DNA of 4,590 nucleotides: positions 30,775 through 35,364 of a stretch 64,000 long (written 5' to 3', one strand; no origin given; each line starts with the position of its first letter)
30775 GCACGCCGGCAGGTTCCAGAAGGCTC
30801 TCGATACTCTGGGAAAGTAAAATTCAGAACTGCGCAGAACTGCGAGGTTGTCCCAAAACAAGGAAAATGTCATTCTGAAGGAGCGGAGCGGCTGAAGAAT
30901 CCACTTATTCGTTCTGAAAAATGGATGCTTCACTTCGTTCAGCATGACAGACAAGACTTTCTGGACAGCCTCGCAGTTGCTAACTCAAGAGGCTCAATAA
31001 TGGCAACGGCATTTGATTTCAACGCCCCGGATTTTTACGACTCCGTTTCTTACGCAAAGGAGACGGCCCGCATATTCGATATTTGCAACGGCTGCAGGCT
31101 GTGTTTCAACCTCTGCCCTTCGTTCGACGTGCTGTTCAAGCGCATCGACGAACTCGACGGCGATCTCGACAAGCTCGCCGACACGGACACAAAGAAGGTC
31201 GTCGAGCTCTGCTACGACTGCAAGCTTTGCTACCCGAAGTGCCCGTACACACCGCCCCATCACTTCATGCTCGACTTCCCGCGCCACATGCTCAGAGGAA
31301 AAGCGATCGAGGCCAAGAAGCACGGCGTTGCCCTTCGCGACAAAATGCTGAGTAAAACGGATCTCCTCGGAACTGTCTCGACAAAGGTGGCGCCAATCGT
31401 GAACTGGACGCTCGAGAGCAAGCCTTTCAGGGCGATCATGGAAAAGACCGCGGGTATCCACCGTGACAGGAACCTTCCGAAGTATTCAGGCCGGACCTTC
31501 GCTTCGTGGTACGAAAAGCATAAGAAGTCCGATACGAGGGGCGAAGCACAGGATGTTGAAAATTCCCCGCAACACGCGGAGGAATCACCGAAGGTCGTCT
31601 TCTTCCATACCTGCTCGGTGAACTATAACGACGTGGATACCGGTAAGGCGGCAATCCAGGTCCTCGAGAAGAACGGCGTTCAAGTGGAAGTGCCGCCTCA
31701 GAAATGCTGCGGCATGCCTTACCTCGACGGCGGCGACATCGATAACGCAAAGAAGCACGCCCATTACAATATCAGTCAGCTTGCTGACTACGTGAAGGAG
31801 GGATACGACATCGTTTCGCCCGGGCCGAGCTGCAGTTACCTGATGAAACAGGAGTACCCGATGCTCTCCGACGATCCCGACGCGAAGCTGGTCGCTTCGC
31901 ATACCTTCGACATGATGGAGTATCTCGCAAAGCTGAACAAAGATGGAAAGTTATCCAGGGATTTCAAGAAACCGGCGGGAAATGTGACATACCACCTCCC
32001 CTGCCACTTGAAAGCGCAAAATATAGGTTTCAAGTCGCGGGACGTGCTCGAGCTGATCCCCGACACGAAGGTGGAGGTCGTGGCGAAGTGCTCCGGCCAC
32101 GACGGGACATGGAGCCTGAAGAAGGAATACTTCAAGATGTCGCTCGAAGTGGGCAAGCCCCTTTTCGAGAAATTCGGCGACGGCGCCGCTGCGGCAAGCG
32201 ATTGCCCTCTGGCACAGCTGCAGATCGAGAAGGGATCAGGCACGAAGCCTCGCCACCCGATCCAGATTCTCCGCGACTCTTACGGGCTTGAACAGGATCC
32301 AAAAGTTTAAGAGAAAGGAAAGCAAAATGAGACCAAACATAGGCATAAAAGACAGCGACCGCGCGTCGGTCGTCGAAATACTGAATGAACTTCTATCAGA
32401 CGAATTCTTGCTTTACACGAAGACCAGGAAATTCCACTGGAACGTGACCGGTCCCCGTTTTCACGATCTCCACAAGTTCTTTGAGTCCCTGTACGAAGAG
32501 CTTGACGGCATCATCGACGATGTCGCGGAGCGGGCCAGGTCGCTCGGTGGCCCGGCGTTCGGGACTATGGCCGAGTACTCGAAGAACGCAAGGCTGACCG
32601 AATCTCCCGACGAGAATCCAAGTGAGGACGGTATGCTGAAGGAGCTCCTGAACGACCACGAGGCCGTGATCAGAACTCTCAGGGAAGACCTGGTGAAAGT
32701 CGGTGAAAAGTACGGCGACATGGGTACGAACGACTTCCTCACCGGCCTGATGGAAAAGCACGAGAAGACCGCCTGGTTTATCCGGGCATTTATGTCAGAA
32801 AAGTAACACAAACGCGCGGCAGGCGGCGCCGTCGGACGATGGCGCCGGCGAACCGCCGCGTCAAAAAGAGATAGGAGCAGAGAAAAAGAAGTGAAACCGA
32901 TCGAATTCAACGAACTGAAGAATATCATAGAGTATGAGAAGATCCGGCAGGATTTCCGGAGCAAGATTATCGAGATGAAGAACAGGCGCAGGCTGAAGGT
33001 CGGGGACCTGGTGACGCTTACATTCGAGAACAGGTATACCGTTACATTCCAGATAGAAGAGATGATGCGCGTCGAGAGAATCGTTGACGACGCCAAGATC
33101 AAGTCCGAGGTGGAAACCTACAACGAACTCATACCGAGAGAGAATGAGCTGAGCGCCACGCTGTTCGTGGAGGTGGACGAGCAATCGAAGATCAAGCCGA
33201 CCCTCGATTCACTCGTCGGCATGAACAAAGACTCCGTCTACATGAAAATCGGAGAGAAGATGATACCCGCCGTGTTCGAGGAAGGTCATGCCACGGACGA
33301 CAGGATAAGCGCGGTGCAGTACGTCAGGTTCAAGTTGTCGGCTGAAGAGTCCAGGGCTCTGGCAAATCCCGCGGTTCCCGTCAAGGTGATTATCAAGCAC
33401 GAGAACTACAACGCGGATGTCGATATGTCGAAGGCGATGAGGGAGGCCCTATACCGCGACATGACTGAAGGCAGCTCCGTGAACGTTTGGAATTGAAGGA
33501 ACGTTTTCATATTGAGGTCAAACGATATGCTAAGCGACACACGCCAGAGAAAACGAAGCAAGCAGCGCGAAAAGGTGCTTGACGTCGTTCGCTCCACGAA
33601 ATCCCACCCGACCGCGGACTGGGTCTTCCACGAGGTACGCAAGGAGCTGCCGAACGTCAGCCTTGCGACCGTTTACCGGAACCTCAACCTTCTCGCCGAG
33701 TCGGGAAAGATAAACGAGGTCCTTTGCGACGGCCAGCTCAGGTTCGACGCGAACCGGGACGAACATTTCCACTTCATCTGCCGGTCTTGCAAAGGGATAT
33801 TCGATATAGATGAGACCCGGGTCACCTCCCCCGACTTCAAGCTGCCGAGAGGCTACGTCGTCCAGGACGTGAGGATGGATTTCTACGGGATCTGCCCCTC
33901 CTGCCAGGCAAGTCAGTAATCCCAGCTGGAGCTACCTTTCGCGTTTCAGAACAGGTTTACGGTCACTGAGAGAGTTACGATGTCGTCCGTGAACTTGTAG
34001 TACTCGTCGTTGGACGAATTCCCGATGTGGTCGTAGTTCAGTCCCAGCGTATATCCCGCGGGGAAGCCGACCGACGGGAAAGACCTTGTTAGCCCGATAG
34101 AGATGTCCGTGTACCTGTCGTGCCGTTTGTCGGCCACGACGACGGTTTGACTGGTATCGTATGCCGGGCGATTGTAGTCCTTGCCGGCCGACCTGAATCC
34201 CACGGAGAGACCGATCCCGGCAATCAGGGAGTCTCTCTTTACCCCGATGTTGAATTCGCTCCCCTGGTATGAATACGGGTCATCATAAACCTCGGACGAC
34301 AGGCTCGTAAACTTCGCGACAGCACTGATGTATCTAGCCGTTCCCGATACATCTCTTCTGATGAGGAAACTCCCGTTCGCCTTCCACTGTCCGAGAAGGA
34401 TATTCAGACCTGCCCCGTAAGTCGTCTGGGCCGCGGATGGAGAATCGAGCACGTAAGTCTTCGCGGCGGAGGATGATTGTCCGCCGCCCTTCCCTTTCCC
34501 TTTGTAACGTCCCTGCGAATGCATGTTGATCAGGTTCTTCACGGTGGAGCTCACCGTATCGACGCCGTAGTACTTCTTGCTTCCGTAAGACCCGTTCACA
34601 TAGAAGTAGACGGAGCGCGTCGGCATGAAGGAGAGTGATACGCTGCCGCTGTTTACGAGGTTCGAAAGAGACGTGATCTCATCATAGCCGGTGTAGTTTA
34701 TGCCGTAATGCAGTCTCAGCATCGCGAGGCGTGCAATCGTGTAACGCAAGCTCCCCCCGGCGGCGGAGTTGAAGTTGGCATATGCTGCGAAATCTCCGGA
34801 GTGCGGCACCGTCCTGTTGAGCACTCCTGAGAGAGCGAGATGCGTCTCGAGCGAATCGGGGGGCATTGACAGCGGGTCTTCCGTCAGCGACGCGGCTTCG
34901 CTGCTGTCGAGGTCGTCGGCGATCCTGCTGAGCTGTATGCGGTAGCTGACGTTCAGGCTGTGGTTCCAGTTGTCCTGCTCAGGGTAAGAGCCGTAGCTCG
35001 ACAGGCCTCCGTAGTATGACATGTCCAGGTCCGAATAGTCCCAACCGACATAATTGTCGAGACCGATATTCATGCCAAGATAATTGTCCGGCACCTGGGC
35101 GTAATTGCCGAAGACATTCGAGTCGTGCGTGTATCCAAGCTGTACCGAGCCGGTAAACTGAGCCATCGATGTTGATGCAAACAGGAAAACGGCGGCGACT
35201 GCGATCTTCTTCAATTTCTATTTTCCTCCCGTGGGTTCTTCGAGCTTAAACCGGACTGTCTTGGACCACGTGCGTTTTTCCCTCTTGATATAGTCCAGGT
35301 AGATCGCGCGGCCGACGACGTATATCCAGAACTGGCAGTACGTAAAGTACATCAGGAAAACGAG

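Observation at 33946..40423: Compact three-gene synthase-dependent exopolysaccharide-like operon with an unusual modification enzyme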

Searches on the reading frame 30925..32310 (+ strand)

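Call 8: search_protein_families(library=pfam, proteins=[window:30925-32310:+], max_evalue=0.001)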
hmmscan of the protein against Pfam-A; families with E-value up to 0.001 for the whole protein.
window:30925-32310:+ (461 aa): 7 families
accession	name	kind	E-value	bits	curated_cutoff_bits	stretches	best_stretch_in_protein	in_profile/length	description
PF02754.22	CCG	-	1.1e-15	57.9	20.6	1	224-307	1-84/85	Cysteine-rich domain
PF13534.11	Fer4_17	-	1e-05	26.4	22.2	1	54-108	2-58/61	4Fe-4S dicluster domain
PF13237.11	Fer4_10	-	1.7e-05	25.1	25.5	1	51-107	6-53/53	4Fe-4S dicluster domain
PF13183.11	Fer4_8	-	2.3e-05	25.3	27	1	52-108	3-66/68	4Fe-4S dicluster domain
PF25160.1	LdpA_Fe-S-bd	-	0.00049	20.2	27.6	0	90-109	22-41/49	LdpA Fe-S cluster-binding domain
PF14697.11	Fer4_21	-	0.00051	20.5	35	0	48-67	35-54/59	4Fe-4S dicluster domain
PF12838.12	Fer4_7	-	0.00088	20.1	27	0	54-108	2-50/52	4Fe-4S dicluster domain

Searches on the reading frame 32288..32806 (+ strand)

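Call 8: search_protein_families(library=pfam, proteins=[window:32288-32806:+], max_evalue=0.001)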
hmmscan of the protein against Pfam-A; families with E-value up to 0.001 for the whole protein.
window:32288-32806:+ (172 aa): 1 family
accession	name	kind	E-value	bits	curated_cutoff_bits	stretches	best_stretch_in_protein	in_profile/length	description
PF00210.30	Ferritin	-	3.4e-29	102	24.5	1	30-169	2-136/142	Ferritin-like domain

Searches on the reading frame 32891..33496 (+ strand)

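Call 8: search_protein_families(library=pfam, proteins=[window:32891-33496:+], max_evalue=0.001)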
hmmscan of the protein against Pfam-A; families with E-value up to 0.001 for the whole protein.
window:32891-33496:+ (201 aa): 1 family
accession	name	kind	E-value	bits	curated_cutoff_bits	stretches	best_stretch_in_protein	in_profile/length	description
PF12007.14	DUF3501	-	3.8e-60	203.6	25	1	4-191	2-187/187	Protein of unknown function (DUF3501)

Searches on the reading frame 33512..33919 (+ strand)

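Call 8: search_protein_families(library=pfam, proteins=[window:33512-33919:+], max_evalue=0.001)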
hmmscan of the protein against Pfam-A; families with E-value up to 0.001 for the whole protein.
window:33512-33919:+ (135 aa): 1 family
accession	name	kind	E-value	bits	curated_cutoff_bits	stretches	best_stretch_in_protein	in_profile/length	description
PF01475.25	FUR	-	8.2e-26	91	23.1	1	13-125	4-121/121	Ferric uptake regulator family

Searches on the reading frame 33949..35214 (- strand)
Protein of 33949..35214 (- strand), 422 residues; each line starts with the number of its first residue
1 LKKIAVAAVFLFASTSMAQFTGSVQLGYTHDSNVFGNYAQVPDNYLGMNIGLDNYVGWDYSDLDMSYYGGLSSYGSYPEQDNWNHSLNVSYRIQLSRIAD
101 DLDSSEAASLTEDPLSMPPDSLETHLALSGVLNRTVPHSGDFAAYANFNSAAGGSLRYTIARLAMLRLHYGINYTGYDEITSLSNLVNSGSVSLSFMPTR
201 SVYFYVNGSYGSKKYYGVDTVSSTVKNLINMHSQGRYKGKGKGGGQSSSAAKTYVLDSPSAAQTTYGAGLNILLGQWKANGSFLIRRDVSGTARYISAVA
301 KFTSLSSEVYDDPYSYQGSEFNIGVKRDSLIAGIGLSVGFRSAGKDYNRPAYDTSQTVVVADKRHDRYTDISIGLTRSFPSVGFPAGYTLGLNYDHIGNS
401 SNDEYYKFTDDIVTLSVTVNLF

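Call 6: search_protein_families(library=pfam, proteins=[window:33949-35214:-], max_evalue=0.1)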
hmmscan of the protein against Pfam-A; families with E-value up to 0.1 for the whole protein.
window:33949-35214:- (422 aa): 0 families

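Call 7: search_protein_families(library=ncbifam, proteins=[window:33949-35214:-], max_evalue=0.1)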
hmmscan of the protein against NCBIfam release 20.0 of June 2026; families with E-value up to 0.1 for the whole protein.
window:33949-35214:- (422 aa): 1 family
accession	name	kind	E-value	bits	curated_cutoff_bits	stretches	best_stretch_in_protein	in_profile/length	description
TIGR03016.1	pepcterm_hypo_1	hypoth_equivalog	0.0017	17.4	90.85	1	347-419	414-475/477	TIGR03016 family PEP-CTERM system-associated outer membrane protein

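Call 11: search_solved_structures(query=window:33949-35214:-, max_evalue=10)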
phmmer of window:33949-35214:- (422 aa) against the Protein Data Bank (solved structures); distinct sequences matched with E-value up to 10: 0.

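Call 24: find_homologous_proteins(query=window:33949-35214:-, max_evalue=0.001)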
Query window:33949-35214:- (422 aa): 13 proteins with E <= 0.001 among 8000 candidates.
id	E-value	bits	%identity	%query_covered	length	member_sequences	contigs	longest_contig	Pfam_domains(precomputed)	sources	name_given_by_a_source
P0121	2.8e-275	931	100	100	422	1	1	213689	-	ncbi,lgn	-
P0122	1.4e-196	671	69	100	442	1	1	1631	-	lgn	-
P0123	7.1e-189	646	68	100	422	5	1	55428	-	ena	-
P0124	9.7e-186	636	68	100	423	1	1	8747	-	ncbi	-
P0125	4.3e-184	630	68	100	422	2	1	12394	-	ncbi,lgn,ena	-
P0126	1.3e-174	599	64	100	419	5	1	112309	-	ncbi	-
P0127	4.1e-168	578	62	100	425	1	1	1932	PF04575.20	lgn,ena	-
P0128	1.5e-163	563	60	100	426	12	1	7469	PF04575.20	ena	-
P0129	8.4e-135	468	52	98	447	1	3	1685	-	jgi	-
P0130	1.5e-128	447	50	100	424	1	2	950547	-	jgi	jgi:hypothetical protein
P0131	3.6e-118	413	48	100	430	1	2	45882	-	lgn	-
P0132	6.5e-114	399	46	99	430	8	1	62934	-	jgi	jgi:hypothetical protein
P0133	1.1e-112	395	47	100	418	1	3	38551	-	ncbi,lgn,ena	-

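Call 25: find_encoding_contigs(protein=P0121, flank=3000, max_places=3)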
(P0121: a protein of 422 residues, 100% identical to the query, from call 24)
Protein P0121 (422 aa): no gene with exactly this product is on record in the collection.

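Call 28: search_protein_families(library=pfam, alignment_id=A2, max_evalue=1)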
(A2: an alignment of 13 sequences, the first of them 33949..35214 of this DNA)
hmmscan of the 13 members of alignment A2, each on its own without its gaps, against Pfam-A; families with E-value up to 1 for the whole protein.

A. member 1, window:33949-35214:- (422 aa): 1 family
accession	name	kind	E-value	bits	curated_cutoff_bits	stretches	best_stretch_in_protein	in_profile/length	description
PF14426.11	Imm2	-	0.28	11.7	35.7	1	92-113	32-53/60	Immunity protein Imm2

B. families by the number of members that match (of 13 scanned): 6 families
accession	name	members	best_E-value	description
PF04575.19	SlipAM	7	2.7e-08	Surface lipoprotein assembly modifier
PF10082.15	BBP2_2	3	0.014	Putative beta-barrel porin 2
PF12092.13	DUF3568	1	0.0043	Protein of unknown function (DUF3568)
PF14186.12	Aida_C2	1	0.12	Axin interactor dorsalisation-associated protein, C-terminal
PF14426.11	Imm2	1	0.28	Immunity protein Imm2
PF14494.11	DUF4436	1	0.29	Domain of unknown function (DUF4436)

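Call 37: predict_structure(alignment_id=A2)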
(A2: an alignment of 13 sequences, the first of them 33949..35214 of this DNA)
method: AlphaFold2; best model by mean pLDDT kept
length: 422 residues; sequences in the alignment: 13
mean_pLDDT: 74.2   pTM: 0.71
mean pLDDT of the five models: 74.2, 70.1, 70.0, 69.8, 64.6
residues with pLDDT >= 90: 119; 70-90: 160; 50-70: 60; < 50: 83
segments of 3 or more residues with pLDDT < 50: 11-16, 37-39, 101-115, 218-258, 296-310
pLDDT, mean of each block of 10 residues (from residue 1): 54 55 91 60 80 85 86 70 80 77 34 52 85 69 65 88 88 74 77 90 94 69 47 40 31 44 94 93 93 50 34 81 91 91 89 77 91 94 85 92 82 93 83
secondary structure, 60 per line:
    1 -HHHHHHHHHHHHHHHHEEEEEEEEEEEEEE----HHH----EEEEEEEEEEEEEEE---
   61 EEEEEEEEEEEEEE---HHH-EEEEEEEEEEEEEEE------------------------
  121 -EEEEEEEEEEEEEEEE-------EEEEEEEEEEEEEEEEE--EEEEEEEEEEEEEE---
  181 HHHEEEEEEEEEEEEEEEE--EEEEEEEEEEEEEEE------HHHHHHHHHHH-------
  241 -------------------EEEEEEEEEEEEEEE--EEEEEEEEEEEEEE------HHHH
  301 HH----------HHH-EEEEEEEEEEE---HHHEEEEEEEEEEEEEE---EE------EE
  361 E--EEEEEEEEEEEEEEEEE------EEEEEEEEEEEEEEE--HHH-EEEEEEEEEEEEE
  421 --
elements in order: H2-17 E18-31 E43-57 E61-74 E82-96 E122-137 E145-161 E164-177 E184-199 E202-216 H223-233 E260-274 E277-290 H297-302 E317-327 E334-347 E359-361 E364-380 E387-401 E408-420

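Call 51: fold_search(model_id=the predicted structure, library=pdb)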
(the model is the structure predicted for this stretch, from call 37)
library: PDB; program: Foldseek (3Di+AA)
matches with E <= 10: 822; with E <= 0.001: 386
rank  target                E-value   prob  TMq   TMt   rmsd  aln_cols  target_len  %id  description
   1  4frx_A                1.2e-10  1.00  0.46  0.48  13.2       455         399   11  Crystal Structure of Pseudomonas aeruginosa OccK8 (OprE) (released 2013-07-24)
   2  3sy9_D                2.0e-10  1.00  0.42  0.48  13.1       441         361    9  Crystal structure of Pseudomonas aeruginosa OccD2 (OpdC) (released 2012-02-08)
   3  2y0l                  2.1e-10  1.00  0.45  0.51  12.9       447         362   11  Crystal Structure of Pseudomonas Aeruginosa OpdO (released 2011-12-21)
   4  5dl5                  2.2e-10  1.00  0.44  0.44  13.9       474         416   10  Crystal structure of Acinetobacter baumannii OccAB1 (released 2016-02-03)
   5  3sy9_C                2.3e-10  1.00  0.43  0.49  13.0       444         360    8  Crystal structure of Pseudomonas aeruginosa OccD2 (OpdC) (released 2012-02-08)
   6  4frx_B                4.9e-10  1.00  0.45  0.47  13.2       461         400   11  Crystal Structure of Pseudomonas aeruginosa OccK8 (OprE) (released 2013-07-24)
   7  2qtk_B                5.2e-10  1.00  0.43  0.48  12.8       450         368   10  Crystal Structure of the outer membrane protein opdK from Pseudomonas aeruginosa (released 2008-06-24)
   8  4fsp                  6.1e-10  1.00  0.39  0.44  13.2       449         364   11  Crystal Structure of Pseudomonas aeruginosa OccK11 (OpdR) (released 2013-07-24)
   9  3szv                  6.8e-10  1.00  0.42  0.47  11.6       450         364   11  Crystal structure of Pseudomonas aeruginosa OccK3 (OpdO) (released 2012-02-08)
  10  2y2x_A                9.0e-10  1.00  0.43  0.47  13.2       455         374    9  Crystal Structure of Pseudomonas Aeruginosa OpdK with Vanillate (released 2011-12-28)
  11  2y0k                  1.2e-09  1.00  0.42  0.47  11.7       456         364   10  Crystal Structure of Pseudomonas Aeruginosa OpdO (released 2011-12-21)
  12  4foz                  1.4e-09  1.00  0.43  0.47  11.1       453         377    8  Crystal Structure of OccD1 (OprD) Y282R/D307H (released 2013-03-13)
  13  5dl7                  2.0e-09  1.00  0.48  0.50  11.8       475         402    8  Crystal structure of Acinetobacter baumannii OccAB3 (released 2016-02-03)
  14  3t24_B                2.0e-09  1.00  0.44  0.49  10.7       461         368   10  Crystal structure of Pseudomonas aeruginosa OpdQ (released 2012-02-08)
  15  2wvp                  2.2e-09  1.00  0.40  0.59   7.3       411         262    7  Synthetically modified OmpG (released 2010-07-14)
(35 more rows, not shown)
